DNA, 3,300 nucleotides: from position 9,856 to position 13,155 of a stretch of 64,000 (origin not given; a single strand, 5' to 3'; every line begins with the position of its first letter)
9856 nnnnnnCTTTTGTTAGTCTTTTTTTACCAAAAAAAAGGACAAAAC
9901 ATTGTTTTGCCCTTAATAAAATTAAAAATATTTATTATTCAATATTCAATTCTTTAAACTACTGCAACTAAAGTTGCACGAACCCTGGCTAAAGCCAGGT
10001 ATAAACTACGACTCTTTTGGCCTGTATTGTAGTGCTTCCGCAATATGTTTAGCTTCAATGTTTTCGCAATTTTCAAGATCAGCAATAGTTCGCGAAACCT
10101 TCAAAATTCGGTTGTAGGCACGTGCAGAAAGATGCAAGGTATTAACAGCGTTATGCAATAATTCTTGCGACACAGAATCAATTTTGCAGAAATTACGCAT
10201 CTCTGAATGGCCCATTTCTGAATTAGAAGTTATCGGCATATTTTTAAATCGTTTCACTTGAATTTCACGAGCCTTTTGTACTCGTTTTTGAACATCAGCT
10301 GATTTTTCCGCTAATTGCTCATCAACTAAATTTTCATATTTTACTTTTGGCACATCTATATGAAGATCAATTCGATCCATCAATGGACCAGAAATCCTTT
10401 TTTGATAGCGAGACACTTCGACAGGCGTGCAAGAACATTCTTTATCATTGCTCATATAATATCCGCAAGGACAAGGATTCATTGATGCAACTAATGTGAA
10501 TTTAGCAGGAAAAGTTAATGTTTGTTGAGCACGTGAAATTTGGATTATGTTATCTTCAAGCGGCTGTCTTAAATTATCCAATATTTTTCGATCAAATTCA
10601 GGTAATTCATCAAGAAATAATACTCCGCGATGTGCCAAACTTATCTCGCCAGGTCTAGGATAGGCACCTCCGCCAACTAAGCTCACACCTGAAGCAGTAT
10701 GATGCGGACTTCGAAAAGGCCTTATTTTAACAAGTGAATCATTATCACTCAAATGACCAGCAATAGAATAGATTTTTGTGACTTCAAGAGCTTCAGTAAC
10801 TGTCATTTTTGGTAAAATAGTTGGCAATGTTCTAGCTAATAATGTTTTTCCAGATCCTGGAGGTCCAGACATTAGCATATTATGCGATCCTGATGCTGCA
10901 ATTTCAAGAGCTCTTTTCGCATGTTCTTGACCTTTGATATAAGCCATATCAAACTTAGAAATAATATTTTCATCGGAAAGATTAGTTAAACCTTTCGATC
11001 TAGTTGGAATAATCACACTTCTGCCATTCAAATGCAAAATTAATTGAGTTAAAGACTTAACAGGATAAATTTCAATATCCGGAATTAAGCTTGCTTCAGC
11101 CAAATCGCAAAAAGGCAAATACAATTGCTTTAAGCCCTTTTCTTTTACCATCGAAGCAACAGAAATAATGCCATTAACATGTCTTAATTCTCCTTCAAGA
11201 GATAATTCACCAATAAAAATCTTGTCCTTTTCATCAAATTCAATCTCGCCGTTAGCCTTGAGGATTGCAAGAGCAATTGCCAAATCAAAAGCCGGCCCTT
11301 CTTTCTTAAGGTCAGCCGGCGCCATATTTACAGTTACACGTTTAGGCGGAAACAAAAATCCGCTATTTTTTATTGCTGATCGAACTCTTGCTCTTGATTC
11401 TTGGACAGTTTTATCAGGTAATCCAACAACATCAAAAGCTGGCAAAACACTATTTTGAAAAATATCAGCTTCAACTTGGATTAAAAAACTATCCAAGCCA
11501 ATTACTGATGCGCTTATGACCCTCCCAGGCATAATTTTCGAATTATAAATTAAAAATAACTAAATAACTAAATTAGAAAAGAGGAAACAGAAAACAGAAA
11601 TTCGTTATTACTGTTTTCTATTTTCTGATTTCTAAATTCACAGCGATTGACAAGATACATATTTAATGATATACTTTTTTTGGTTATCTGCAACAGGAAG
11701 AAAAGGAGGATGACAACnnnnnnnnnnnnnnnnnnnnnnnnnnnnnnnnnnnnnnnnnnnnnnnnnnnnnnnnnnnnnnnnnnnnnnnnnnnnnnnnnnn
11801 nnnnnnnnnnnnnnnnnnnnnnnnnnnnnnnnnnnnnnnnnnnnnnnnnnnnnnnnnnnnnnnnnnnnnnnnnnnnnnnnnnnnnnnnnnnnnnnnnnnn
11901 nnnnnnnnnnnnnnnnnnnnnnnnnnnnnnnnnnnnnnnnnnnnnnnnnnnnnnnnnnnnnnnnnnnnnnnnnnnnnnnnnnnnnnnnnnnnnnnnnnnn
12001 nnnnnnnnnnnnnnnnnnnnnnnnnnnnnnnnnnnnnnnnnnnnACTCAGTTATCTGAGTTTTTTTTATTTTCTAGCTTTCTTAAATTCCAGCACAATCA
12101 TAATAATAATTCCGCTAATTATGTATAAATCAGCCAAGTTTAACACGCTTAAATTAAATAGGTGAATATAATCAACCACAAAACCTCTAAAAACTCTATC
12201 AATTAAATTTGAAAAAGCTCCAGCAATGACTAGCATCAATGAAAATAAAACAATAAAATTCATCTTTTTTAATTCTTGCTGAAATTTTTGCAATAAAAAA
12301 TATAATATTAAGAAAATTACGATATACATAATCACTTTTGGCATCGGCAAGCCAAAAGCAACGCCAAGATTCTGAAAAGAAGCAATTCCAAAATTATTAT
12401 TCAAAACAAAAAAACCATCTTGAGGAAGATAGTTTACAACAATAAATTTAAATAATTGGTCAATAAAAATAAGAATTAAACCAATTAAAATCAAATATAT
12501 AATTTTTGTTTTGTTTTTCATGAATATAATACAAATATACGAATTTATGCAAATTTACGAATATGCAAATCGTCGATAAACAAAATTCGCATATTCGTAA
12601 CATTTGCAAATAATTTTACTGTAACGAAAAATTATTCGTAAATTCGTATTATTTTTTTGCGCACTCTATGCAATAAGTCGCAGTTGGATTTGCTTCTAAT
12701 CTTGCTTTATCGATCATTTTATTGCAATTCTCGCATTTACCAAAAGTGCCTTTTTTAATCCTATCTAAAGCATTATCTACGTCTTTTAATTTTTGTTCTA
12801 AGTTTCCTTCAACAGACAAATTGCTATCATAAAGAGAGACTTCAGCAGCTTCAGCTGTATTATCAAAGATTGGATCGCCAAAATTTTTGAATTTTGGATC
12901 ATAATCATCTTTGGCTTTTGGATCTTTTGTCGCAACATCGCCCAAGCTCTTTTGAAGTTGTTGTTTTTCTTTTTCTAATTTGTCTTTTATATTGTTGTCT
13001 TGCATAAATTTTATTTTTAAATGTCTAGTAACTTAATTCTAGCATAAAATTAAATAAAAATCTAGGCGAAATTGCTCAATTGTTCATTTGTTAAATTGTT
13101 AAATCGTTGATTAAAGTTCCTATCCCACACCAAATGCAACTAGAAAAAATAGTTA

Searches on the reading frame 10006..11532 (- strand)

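Call 9: search_protein_families(library=pfam, proteins=[window:10006-11532:-])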
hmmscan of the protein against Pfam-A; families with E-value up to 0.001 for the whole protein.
window:10006-11532:- (508 aa): 9 families
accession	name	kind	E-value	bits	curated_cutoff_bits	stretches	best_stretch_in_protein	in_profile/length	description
PF01078.27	Mg_chelatase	-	2.6e-96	321.4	20.3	1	195-401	1-206/207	Magnesium chelatase, subunit ChlI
PF13541.12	ChlI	-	1.5e-41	141.5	27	1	28-141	7-119/121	Subunit ChlI of Mg-chelatase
PF13335.12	Mg_chelatase_C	-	7.6e-33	113.4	26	1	409-504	2-94/94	Magnesium chelatase, subunit ChlI C-terminal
PF00493.29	MCM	-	3.2e-09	36.7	23.3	1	293-410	113-219/224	MCM P-loop domain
PF07728.20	AAA_5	-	5.7e-09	36.5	22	1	218-355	1-125/139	AAA domain (dynein-related subfamily)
PF00158.32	Sigma54_activat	-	2.8e-05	24.3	20.2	0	292-331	84-123/168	Sigma-54 interaction domain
PF20030.5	bpMoxR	-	0.00029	20.4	27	0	201-240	16-55/205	MoxR domain in the MoxR-vWA-beta-propeller ternary systems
PF13191.12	AAA_16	-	0.0003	21.8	32.6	1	206-243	13-51/167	AAA ATPase domain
PF05496.18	RuvB_N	-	0.00032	20.9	27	0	201-253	11-71/159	Holliday junction DNA helicase RuvB P-loop domain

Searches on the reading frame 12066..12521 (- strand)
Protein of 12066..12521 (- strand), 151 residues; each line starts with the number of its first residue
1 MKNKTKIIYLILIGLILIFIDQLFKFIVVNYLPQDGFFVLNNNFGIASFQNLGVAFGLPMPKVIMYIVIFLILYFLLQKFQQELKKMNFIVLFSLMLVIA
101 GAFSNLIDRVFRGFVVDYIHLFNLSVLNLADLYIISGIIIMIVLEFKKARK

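Call 9: search_protein_families(library=pfam, proteins=[window:12066-12521:-])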
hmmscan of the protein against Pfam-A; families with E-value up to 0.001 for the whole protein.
window:12066-12521:- (151 aa): 1 family
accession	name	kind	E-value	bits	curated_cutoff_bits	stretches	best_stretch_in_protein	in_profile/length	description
PF01252.23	Peptidase_A8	-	8.8e-23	81.5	25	1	15-144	3-139/142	Signal peptidase (SPase) II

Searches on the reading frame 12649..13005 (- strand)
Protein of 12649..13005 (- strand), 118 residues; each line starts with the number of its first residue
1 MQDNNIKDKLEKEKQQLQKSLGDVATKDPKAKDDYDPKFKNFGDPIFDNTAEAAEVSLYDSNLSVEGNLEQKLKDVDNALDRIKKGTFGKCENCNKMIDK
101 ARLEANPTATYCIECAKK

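Call 9: search_protein_families(library=pfam, proteins=[window:12649-13005:-])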
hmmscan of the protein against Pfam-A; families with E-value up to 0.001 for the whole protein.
window:12649-13005:- (118 aa): 1 family
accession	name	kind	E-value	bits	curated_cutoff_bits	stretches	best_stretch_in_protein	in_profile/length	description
PF01258.23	zf-dskA_traR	-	9.3e-14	51.6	24.9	1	86-118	1-33/36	Prokaryotic dksA/traR C4-type zinc finger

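Call 20: find_homologous_proteins(query=window:12649-13005:-, max_evalue=1e-10)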
Query window:12649-13005:- (118 aa): 9 proteins with E <= 1e-10 among 24 candidates.
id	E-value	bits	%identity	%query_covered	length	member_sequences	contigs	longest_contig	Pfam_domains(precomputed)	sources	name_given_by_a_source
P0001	7.6e-71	253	100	100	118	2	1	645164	PF01258.24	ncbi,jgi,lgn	ncbi:MAG: TraR/DksA C4-type zinc finger protein [Patescibacteria group bacterium]|jgi:RNA polymerase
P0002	8.9e-61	221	90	99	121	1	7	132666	PF01258.24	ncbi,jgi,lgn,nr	ncbi:MAG: TraR/DksA family transcriptional regulator [Patescibacteria group bacterium]|nr:TraR/DksA 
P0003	7.7e-60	218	88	99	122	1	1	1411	PF01258.24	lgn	-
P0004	1.2e-53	198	79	99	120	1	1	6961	PF01258.24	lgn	-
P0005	1.4e-53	198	80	99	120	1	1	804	PF01258.24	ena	-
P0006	2.4e-53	197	81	99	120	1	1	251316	PF01258.24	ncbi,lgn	-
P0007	9.0e-52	192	80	99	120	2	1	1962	PF01258.24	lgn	-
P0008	1.4e-34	137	76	72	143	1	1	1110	PF00550.32,PF01258.24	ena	-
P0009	5.2e-28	115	56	81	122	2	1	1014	PF01258.24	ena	-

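Call 21: find_encoding_contigs(protein=P0002, flank=3000, max_places=8)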
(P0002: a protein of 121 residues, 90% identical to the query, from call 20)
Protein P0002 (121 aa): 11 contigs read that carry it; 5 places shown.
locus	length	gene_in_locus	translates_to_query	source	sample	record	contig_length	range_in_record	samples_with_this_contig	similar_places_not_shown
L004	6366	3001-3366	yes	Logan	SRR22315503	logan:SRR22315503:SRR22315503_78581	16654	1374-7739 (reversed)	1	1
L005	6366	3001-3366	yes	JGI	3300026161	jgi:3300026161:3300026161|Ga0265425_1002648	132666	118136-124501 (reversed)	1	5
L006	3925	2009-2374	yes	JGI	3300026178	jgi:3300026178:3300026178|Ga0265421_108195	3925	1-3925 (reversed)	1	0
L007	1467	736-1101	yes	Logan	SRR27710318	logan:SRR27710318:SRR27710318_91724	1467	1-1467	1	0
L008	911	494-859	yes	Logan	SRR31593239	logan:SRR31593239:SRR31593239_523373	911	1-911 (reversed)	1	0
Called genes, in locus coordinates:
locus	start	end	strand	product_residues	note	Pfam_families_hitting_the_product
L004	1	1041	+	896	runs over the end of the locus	PF00929:RNase_T, PF01612:DNA_pol_A_exo1 (faint), PF00270:DEAD (faint), PF06733:DEAD_2 (faint), PF13307:Helicase_C_2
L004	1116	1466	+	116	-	-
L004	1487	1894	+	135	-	-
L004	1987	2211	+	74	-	-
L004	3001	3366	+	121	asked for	PF01258:zf-dskA_traR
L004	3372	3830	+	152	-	PF01252:Peptidase_A8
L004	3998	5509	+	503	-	PF13541:ChlI, PF00158:Sigma54_activat (faint), PF01078:Mg_chelatase, PF07728:AAA_5, PF00493:MCM (weak), PF13335:Mg_chelatase_C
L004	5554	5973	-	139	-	-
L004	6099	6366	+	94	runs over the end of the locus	-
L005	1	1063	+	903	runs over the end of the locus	PF00929:RNase_T, PF01612:DNA_pol_A_exo1 (weak), PF00270:DEAD (faint), PF06733:DEAD_2 (weak), PF13307:Helicase_C_2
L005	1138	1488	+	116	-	-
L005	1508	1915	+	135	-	-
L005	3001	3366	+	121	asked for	PF01258:zf-dskA_traR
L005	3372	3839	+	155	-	PF01252:Peptidase_A8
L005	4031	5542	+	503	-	PF13541:ChlI, PF01078:Mg_chelatase, PF07728:AAA_5, PF00493:MCM (weak), PF13335:Mg_chelatase_C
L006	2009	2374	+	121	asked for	PF01258:zf-dskA_traR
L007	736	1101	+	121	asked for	PF01258:zf-dskA_traR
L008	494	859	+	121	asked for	PF01258:zf-dskA_traR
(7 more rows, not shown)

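Call 22: find_encoding_contigs(protein=P0004, flank=5000)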
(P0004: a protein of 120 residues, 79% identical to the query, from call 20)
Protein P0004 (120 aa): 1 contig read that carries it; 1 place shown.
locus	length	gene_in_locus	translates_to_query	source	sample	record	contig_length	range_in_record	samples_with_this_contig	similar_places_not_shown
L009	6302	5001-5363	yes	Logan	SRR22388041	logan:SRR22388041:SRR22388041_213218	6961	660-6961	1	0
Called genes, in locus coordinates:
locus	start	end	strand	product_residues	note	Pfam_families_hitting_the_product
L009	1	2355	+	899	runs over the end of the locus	PF00929:RNase_T, PF01612:DNA_pol_A_exo1 (weak), PF00270:DEAD (faint), PF13307:Helicase_C_2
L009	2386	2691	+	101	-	PF06163:DUF977 (weak), PF13412:HTH_24 (weak)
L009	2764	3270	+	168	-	-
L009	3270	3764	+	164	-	-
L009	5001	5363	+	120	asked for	PF01258:zf-dskA_traR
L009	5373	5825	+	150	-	PF01252:Peptidase_A8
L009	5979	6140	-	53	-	-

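Call 23: find_encoding_contigs(protein=P0007, flank=3000)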
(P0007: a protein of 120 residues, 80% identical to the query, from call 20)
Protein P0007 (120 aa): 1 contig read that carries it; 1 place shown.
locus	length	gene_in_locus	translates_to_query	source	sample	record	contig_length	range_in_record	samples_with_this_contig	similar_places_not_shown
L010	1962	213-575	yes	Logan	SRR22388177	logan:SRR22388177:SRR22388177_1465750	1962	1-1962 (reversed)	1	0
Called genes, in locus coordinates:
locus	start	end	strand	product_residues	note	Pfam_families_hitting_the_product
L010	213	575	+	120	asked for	PF01258:zf-dskA_traR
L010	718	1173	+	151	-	PF01252:Peptidase_A8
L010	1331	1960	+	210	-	?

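Call 24: find_encoding_contigs(protein=P0003, flank=3000)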
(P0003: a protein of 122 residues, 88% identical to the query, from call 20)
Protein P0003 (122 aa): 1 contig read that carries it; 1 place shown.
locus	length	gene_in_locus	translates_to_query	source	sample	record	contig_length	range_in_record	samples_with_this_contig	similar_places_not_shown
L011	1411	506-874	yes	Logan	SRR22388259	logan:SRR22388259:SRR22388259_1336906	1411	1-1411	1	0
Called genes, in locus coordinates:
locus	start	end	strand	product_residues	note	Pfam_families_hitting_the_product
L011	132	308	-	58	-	-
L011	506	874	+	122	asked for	PF01258:zf-dskA_traR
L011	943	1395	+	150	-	PF01252:Peptidase_A8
